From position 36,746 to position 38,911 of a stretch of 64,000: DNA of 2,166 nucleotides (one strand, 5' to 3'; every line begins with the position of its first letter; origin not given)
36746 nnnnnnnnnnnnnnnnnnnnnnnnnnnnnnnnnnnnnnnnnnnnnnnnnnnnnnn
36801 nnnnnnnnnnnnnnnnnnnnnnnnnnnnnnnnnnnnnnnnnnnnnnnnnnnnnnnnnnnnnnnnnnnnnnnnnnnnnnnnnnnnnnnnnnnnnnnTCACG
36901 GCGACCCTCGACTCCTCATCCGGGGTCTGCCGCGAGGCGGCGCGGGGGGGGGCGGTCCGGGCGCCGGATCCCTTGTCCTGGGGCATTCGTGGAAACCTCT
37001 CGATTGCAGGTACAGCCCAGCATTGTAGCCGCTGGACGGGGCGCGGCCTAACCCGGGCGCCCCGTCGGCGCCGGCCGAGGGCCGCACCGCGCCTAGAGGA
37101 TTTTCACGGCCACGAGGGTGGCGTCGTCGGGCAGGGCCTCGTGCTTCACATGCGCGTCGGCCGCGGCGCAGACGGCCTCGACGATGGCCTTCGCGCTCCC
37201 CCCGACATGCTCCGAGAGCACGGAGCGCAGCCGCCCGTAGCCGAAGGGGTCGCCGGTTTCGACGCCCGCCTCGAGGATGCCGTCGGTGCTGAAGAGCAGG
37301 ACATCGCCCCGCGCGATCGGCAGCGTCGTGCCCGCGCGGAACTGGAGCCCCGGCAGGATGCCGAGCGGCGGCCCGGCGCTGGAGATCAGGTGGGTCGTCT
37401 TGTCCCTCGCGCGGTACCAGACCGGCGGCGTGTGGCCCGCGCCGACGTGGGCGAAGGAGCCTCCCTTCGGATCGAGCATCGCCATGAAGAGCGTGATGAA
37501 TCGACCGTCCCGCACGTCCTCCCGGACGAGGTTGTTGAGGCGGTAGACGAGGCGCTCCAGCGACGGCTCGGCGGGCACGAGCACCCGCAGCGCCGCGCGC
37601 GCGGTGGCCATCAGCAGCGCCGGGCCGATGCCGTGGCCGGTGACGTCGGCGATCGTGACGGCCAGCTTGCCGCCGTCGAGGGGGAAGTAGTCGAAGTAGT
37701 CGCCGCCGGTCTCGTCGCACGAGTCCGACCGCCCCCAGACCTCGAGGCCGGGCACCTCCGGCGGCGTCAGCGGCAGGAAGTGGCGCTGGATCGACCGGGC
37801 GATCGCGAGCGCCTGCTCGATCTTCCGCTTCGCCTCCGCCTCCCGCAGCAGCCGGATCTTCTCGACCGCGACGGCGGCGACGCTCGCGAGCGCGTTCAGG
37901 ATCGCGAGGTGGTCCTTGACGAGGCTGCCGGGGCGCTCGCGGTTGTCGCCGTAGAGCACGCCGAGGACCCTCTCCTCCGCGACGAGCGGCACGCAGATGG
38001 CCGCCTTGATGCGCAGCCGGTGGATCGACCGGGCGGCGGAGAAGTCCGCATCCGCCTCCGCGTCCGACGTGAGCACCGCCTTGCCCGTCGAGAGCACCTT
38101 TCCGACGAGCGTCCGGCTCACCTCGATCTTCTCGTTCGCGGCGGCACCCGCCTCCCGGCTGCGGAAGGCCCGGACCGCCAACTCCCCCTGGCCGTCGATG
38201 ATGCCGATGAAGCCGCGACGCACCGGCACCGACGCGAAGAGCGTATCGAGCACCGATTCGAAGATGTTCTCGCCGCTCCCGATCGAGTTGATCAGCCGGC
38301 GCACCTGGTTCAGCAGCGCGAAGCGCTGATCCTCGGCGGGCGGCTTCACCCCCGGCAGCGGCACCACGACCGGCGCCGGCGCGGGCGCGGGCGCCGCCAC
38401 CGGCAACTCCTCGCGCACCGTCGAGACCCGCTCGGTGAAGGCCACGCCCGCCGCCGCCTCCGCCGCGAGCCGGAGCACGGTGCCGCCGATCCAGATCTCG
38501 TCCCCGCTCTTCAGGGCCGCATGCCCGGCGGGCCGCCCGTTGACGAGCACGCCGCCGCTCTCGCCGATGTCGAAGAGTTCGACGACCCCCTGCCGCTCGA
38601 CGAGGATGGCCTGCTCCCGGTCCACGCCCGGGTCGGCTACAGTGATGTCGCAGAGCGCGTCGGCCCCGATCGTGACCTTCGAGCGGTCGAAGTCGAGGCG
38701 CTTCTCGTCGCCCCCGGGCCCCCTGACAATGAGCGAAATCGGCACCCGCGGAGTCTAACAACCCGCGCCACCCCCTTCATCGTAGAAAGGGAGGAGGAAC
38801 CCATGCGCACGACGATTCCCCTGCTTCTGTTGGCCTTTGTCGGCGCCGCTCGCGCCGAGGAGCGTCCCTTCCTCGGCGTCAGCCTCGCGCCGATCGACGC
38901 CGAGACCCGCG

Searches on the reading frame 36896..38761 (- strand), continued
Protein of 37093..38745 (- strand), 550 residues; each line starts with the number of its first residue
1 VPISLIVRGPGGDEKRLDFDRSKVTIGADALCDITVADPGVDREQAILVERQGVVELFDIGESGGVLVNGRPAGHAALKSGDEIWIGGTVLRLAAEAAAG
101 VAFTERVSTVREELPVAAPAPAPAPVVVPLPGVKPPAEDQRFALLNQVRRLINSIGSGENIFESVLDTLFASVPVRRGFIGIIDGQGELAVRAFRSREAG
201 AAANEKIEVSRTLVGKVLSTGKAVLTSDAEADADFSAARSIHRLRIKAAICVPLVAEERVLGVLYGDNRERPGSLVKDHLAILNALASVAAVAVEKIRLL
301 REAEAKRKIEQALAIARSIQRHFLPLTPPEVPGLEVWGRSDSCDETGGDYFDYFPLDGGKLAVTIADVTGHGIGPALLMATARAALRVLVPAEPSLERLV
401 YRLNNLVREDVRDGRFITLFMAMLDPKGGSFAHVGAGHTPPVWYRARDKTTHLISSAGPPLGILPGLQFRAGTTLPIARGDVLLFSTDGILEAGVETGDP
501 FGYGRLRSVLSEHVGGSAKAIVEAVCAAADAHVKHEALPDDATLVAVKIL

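Call 57: find_encoding_contigs(protein=P0281, flank=7000, max_places=2)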
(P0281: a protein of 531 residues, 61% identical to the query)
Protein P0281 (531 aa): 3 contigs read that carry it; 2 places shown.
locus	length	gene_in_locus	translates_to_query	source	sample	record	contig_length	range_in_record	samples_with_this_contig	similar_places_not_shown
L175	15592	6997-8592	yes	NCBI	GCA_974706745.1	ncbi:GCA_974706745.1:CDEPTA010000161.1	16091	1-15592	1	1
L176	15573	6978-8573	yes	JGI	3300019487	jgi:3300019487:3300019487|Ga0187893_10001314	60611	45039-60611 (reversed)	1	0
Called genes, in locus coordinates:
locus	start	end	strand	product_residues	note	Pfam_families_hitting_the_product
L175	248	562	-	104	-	PF09413:DUF2007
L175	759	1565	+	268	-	PF00413:Peptidase_M10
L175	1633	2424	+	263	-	PF25084:LbH_EIF2B (faint), PF25087:GMPPB_C (faint), PF00132:Hexapep (weak), PF13720:Acetyltransf_11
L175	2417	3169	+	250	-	PF06262:Zincin_1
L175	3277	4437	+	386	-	PF00535:Glycos_transf_2, PF13641:Glyco_tranf_2_3, PF04138:GtrA_DPMS_TM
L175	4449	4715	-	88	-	-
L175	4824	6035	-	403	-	PF01875:Memo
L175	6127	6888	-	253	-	PF00595:PDZ, PF13180:PDZ_2, PF17820:PDZ_6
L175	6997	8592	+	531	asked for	PF00498:FHA, PF16697:Yop-YscD_cpl, PF01590:GAF, PF13185:GAF_2, PF13492:GAF_3, PF07228:SpoIIE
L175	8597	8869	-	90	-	-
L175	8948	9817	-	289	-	PF07998:Peptidase_M54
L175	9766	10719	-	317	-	PF02775:TPP_enzyme_C, PF12367:PFO_beta_C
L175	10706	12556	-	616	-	PF01558:POR, PF01855:POR_N, PF02780:Transketolase_C (weak), PF17147:PFOR_II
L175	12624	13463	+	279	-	PF01694:Rhomboid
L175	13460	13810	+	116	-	PF13622:4HBT_3 (faint), PF03061:4HBT (weak)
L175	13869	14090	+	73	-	-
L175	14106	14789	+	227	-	-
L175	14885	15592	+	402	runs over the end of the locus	?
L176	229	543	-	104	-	PF09413:DUF2007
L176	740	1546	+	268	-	PF00413:Peptidase_M10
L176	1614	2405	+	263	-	PF25084:LbH_EIF2B (faint), PF25087:GMPPB_C (faint), PF00132:Hexapep (weak), PF13720:Acetyltransf_11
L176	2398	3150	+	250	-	PF06262:Zincin_1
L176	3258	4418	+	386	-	PF00535:Glycos_transf_2, PF13641:Glyco_tranf_2_3, PF04138:GtrA_DPMS_TM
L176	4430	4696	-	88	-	-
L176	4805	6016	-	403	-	PF01875:Memo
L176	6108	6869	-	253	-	PF00595:PDZ, PF13180:PDZ_2, PF17820:PDZ_6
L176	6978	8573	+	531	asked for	PF00498:FHA, PF16697:Yop-YscD_cpl, PF01590:GAF, PF13185:GAF_2, PF13492:GAF_3, PF07228:SpoIIE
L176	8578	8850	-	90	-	-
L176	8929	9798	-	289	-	PF07998:Peptidase_M54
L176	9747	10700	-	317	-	PF02775:TPP_enzyme_C, PF12367:PFO_beta_C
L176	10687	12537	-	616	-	PF01558:POR, PF01855:POR_N, PF02780:Transketolase_C (weak), PF17147:PFOR_II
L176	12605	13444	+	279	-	PF01694:Rhomboid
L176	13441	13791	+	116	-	PF13622:4HBT_3 (faint), PF03061:4HBT (weak)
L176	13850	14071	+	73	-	-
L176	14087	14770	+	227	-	-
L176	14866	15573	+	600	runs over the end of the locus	PF15780:ASH (weak), PF13688:Reprolysin_5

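Call 59: search_protein_families(library=ncbifam, proteins=[L170:8687-10675:+, L170:10675-11553:+, L175:10706-12556:-, L175:9766-10719:-, L173:8767-10746:+], max_evalue=1e-10)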
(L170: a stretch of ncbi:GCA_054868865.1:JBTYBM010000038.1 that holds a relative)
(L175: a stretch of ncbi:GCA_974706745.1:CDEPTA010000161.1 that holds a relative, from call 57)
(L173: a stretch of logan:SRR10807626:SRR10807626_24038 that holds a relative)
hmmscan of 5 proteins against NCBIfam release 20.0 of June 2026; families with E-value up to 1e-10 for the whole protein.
L170:8687-10675:+ (662 aa): 11 families
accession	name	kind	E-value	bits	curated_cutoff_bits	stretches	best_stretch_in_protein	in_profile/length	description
TIGR03710.1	OAFO_sf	subfamily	7.3e-185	615.8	482.75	1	5-573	2-559/561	2-oxoacid:acceptor oxidoreductase subunit alpha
NF041170.1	Oxoac_fdxalpha_Archa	equivalog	9.5e-116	387.6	800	1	131-581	168-625/636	2-oxoacid:ferredoxin oxidoreductase subunit alpha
NF006412.0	PRK08659.1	equivalog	5.8e-76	256.1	411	1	200-577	6-375/378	2-oxoacid:acceptor oxidoreductase subunit alpha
NF007206.0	PRK09627.1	equivalog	8.5e-61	205.9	579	1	201-577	5-374/375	2-oxoglutarate synthase subunit alpha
NF005507.0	PRK07119.1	subfamily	4.8e-49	167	399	1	200-394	5-198/352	3-methyl-2-oxobutanoate dehydrogenase subunit VorB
NF006232.0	PRK08366.1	equivalog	4.2e-19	68.4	646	1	198-368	6-172/394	2-ketoisovalerate ferredoxin oxidoreductase subunit alpha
NF040682.1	PorA_Arch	equivalog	6.1e-17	61.6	550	1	200-303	4-109/387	pyruvate synthase subunit PorA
TIGR03336.1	IOR_alpha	equivalog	2.1e-13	49.5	650.9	0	201-362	4-159/595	indolepyruvate ferredoxin oxidoreductase subunit alpha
NF007201.0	PRK09622.1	equivalog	4.6e-12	45.5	590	0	214-371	25-180/405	2-oxoacid:ferredoxin oxidoreductase subunit alpha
NF045764.1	PhenlGlyoxDHPadG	equivalog_domain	6.2e-12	44.7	700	0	201-305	4-110/398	NADH-dependent phenylglyoxylate dehydrogenase subunit alpha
NF006233.0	PRK08367.1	equivalog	3e-11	42.8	625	0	199-298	4-105/394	pyruvate ferredoxin oxidoreductase subunit alpha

L170:10675-11553:+ (292 aa): 9 families
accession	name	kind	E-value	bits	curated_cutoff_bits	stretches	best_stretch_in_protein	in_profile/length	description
NF008820.0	PRK11866.1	equivalog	1e-125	418.9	402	1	8-278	5-276/287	2-oxoacid ferredoxin oxidoreductase subunit beta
TIGR02177.1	PorB_KorB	subfamily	1.8e-107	359.1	261.9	1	19-260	2-252/286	2-oxoacid:acceptor oxidoreductase, beta subunit, pyruvate/2-ketoisovalerate family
NF041171.1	Oxoac_fdxbeta_Archa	equivalog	6e-92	308.1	423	1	18-263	3-259/296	2-oxoacid:ferredoxin oxidoreductase subunit beta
NF008821.0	PRK11869.1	equivalog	5.3e-87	291.3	438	1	18-267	14-260/286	2-oxoacid ferredoxin oxidoreductase subunit beta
NF007207.0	PRK09628.1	equivalog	5.6e-57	193.5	364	1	18-234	16-233/277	2-oxoglutarate ferredoxin oxidoreductase subunit beta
NF008819.1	PRK11865.1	equivalog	2.6e-18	66.3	405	1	21-206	21-214/300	pyruvate synthase subunit PorB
NF008818.0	PRK11864.1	subfamily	5.9e-16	58.5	405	1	21-206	21-210/300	3-methyl-2-oxobutanoate dehydrogenase subunit beta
TIGR03336.1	IOR_alpha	equivalog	4.2e-12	45.2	650.9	1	17-220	355-547/595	indolepyruvate ferredoxin oxidoreductase subunit alpha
TIGR02176.1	pyruv_ox_red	equivalog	7.6e-11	40.6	911.35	0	93-206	958-1072/1167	pyruvate:ferredoxin (flavodoxin) oxidoreductase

L175:10706-12556:- (616 aa): 9 families
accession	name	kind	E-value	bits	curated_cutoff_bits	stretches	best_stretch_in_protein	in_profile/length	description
NF041170.1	Oxoac_fdxalpha_Archa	equivalog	7.5e-185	615.9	800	2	126-604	142-626/636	2-oxoacid:ferredoxin oxidoreductase subunit alpha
TIGR03710.1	OAFO_sf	subfamily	8.1e-177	589.2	482.75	1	6-596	1-560/561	2-oxoacid:acceptor oxidoreductase subunit alpha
NF006412.0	PRK08659.1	equivalog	1e-68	232.3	411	1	224-599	5-375/378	2-oxoacid:acceptor oxidoreductase subunit alpha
NF007206.0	PRK09627.1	equivalog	8.2e-56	189.5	579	1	225-597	4-372/375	2-oxoglutarate synthase subunit alpha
NF005507.0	PRK07119.1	subfamily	1.5e-41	142.4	399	1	223-395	3-174/352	3-methyl-2-oxobutanoate dehydrogenase subunit VorB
NF040682.1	PorA_Arch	equivalog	6.3e-16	58.3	550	0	240-315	19-96/387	pyruvate synthase subunit PorA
NF006232.0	PRK08366.1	equivalog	1.4e-15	56.9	646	0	497-563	262-328/394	2-ketoisovalerate ferredoxin oxidoreductase subunit alpha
NF045764.1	PhenlGlyoxDHPadG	equivalog_domain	5.2e-13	48.3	700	0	498-559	267-328/398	NADH-dependent phenylglyoxylate dehydrogenase subunit alpha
NF007201.0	PRK09622.1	equivalog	2.5e-12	46.4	590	1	247-560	33-329/405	2-oxoacid:ferredoxin oxidoreductase subunit alpha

L175:9766-10719:- (317 aa): 5 families
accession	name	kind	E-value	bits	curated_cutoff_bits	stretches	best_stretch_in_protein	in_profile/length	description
TIGR02177.1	PorB_KorB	subfamily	2.7e-104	348.7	261.9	1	22-301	2-270/286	2-oxoacid:acceptor oxidoreductase, beta subunit, pyruvate/2-ketoisovalerate family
NF041171.1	Oxoac_fdxbeta_Archa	equivalog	3.1e-102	341.8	423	1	20-296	2-269/296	2-oxoacid:ferredoxin oxidoreductase subunit beta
NF008820.0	PRK11866.1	equivalog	3.9e-87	292.3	402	1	11-302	5-273/287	2-oxoacid ferredoxin oxidoreductase subunit beta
NF008821.0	PRK11869.1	equivalog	1.1e-72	244.3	438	1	19-291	12-261/286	2-oxoacid ferredoxin oxidoreductase subunit beta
NF007207.0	PRK09628.1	equivalog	2.3e-44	152.1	364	1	20-208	15-203/277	2-oxoglutarate ferredoxin oxidoreductase subunit beta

L173:8767-10746:+ (659 aa): 10 families
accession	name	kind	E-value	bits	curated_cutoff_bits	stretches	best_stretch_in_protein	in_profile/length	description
TIGR03710.1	OAFO_sf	subfamily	1.3e-193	644.6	482.75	1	5-573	2-560/561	2-oxoacid:acceptor oxidoreductase subunit alpha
NF041170.1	Oxoac_fdxalpha_Archa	equivalog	2.8e-128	429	800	2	129-583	167-628/636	2-oxoacid:ferredoxin oxidoreductase subunit alpha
NF006412.0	PRK08659.1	equivalog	9.2e-80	268.6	411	1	198-576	5-375/378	2-oxoacid:acceptor oxidoreductase subunit alpha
NF007206.0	PRK09627.1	equivalog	4.4e-61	206.9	579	1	199-576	4-374/375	2-oxoglutarate synthase subunit alpha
NF005507.0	PRK07119.1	subfamily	3.7e-54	183.9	399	1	198-396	4-201/352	3-methyl-2-oxobutanoate dehydrogenase subunit VorB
TIGR03336.1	IOR_alpha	equivalog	5.1e-20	71.3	650.9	1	201-381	5-179/595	indolepyruvate ferredoxin oxidoreductase subunit alpha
NF006232.0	PRK08366.1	equivalog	2.6e-18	65.8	646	1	197-371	6-176/394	2-ketoisovalerate ferredoxin oxidoreductase subunit alpha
NF040682.1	PorA_Arch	equivalog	4.7e-16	58.7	550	1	198-537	3-322/387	pyruvate synthase subunit PorA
NF007201.0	PRK09622.1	equivalog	4.4e-14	52.2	590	1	200-371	12-181/405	2-oxoacid:ferredoxin oxidoreductase subunit alpha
NF045764.1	PhenlGlyoxDHPadG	equivalog_domain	7.4e-11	41.2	700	0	200-361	4-163/398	NADH-dependent phenylglyoxylate dehydrogenase subunit alpha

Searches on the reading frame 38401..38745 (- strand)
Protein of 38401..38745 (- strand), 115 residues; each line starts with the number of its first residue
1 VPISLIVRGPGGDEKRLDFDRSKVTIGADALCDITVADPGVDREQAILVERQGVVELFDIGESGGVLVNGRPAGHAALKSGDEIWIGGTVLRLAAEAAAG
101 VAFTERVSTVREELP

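Call 26: search_solved_structures(query=window:38401-38745:-, max_evalue=1, show_alignments=3)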
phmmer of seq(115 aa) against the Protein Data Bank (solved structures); distinct sequences matched with E-value up to 1: 19.
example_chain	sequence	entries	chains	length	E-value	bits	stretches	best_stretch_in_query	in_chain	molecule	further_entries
2kb3_A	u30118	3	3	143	2.1e-06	31.2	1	5-91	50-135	Oxoglutarate dehydrogenase inhibitor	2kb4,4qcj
8p5x_G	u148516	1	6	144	2.1e-06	31.2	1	5-91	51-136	Oxoglutarate dehydrogenase inhibitor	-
3gqs_A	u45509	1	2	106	2.8e-06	30.7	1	12-99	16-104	Adenylate cyclase-like protein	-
8p5r_G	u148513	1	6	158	7.9e-06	29.3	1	5-88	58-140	Glycogen accumulation regulator GarA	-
6i2q_B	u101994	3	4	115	1.1e-05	28.8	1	5-88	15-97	Glycogen accumulation regulator GarA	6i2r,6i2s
2kkl_A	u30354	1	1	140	0.0001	25.7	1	4-88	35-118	Uncharacterized protein Mb1858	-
2kfu_A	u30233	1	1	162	0.00015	25.2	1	5-88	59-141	Rv1827 pThr 22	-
6i2p_D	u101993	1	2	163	0.00015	25.2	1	5-88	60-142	Glycogen accumulation regulator GarA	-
7rj3_A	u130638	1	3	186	0.0002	24.8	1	5-88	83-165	Glycogen accumulation regulator GarA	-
6hc1_A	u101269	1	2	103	0.0006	23.3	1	4-93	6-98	GGDEF domain protein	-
6hc0_B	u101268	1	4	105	0.00066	23.1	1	5-93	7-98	GGDEF domain protein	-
6hbz_A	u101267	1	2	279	0.0032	20.9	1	5-96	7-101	GGDEF domain protein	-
6cah_A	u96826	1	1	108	0.022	18.2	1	24-92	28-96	ABC transporter ATP-binding/permease protein Rv1747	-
6ccd_A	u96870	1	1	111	0.13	15.7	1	20-87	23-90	ABC transporter ATP-binding/permease protein Rv1747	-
3hx1_A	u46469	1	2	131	0.26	14.7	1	20-90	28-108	Slr1951 protein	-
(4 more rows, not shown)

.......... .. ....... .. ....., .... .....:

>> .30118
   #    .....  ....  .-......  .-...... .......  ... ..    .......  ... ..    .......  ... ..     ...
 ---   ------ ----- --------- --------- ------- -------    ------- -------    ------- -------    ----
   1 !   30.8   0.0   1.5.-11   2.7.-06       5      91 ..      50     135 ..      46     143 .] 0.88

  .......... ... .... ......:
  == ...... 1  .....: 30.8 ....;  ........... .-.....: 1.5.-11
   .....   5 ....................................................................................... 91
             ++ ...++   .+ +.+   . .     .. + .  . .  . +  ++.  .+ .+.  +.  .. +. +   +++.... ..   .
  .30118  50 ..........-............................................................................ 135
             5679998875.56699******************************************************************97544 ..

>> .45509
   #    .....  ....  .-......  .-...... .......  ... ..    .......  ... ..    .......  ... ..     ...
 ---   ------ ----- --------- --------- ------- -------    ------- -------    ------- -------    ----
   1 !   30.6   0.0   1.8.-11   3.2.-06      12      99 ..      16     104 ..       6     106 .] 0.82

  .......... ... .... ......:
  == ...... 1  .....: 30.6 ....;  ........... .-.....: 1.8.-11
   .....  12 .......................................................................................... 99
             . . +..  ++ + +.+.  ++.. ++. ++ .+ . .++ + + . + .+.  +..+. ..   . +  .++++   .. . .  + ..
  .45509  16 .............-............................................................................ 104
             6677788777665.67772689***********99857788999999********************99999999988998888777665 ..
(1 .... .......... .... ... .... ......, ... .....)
